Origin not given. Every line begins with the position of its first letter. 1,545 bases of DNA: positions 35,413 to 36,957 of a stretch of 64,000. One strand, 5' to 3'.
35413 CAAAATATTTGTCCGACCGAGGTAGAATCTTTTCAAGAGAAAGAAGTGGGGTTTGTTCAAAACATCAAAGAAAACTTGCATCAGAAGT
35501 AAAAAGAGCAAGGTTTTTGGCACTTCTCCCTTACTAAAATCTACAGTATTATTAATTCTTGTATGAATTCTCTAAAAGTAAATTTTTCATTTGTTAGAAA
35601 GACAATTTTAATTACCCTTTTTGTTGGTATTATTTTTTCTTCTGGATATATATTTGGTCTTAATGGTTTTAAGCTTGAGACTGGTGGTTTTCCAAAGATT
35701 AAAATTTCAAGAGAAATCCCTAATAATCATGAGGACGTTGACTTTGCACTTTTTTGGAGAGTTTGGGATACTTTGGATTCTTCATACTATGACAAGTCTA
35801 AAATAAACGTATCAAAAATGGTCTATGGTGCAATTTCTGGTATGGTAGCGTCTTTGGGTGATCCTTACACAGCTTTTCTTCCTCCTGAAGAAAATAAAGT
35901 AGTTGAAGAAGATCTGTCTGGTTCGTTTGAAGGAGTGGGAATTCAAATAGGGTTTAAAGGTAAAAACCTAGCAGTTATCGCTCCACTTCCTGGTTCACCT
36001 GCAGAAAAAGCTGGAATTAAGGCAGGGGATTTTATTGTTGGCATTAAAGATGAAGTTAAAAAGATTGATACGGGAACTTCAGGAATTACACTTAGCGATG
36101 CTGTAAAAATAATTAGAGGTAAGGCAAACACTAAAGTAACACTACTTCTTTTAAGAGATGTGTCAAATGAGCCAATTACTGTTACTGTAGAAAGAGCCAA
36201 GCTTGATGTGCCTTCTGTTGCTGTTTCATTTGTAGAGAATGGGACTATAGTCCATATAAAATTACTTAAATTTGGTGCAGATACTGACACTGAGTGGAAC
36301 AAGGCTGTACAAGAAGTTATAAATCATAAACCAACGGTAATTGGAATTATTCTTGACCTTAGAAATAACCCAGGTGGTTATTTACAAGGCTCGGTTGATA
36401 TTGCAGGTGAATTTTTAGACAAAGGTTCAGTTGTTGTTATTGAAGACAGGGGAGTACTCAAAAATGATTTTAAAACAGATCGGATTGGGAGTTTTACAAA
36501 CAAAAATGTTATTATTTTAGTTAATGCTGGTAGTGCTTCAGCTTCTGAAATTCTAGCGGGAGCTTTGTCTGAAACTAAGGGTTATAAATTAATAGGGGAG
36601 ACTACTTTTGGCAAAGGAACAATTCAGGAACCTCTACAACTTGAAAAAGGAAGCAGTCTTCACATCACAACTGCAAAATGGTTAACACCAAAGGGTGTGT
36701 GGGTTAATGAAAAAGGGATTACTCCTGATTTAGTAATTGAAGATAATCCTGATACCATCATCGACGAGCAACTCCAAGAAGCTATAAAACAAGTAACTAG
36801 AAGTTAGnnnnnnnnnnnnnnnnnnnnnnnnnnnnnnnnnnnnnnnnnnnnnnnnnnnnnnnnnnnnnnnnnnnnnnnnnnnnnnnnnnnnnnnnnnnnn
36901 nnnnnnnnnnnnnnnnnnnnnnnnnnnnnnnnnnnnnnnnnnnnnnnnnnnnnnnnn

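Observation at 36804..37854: RF1 without domain 1, overlapping an L31 gene that carries a Lys-rich C-terminal extension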

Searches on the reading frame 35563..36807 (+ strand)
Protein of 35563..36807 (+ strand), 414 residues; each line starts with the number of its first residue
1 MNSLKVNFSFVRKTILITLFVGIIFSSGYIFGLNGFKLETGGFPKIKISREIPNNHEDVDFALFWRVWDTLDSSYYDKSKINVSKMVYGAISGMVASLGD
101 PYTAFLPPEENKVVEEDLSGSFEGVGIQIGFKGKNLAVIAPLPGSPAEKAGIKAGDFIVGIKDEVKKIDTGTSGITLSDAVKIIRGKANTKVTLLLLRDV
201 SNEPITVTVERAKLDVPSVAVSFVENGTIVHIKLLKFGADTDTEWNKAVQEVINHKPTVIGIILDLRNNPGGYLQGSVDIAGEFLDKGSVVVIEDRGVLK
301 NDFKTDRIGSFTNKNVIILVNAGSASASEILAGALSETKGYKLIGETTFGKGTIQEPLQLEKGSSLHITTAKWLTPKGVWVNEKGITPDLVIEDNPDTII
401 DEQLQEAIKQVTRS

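Call 3: search_protein_families(library=pfam, proteins=[window:35563-36807:+], max_evalue=0.01)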
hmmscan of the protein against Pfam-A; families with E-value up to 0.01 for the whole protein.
window:35563-36807:+ (414 aa): 5 families
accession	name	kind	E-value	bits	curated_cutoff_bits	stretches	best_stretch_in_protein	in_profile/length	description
PF03572.23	Peptidase_S41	-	1.8e-44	151.7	24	1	230-391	3-164/165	Peptidase family S41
PF17820.7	PDZ_6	-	8.9e-09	35.4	27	1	140-198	4-54/54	PDZ domain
PF00595.29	PDZ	-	3e-07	31.1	23.2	1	119-196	8-80/81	PDZ domain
PF22694.1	CtpB_N-like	-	7e-07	30.1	27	1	59-106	36-81/85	Activating protease CtpB N-terminal domain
PF13180.12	PDZ_2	-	8.1e-05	23.3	27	1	126-209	4-80/80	PDZ domain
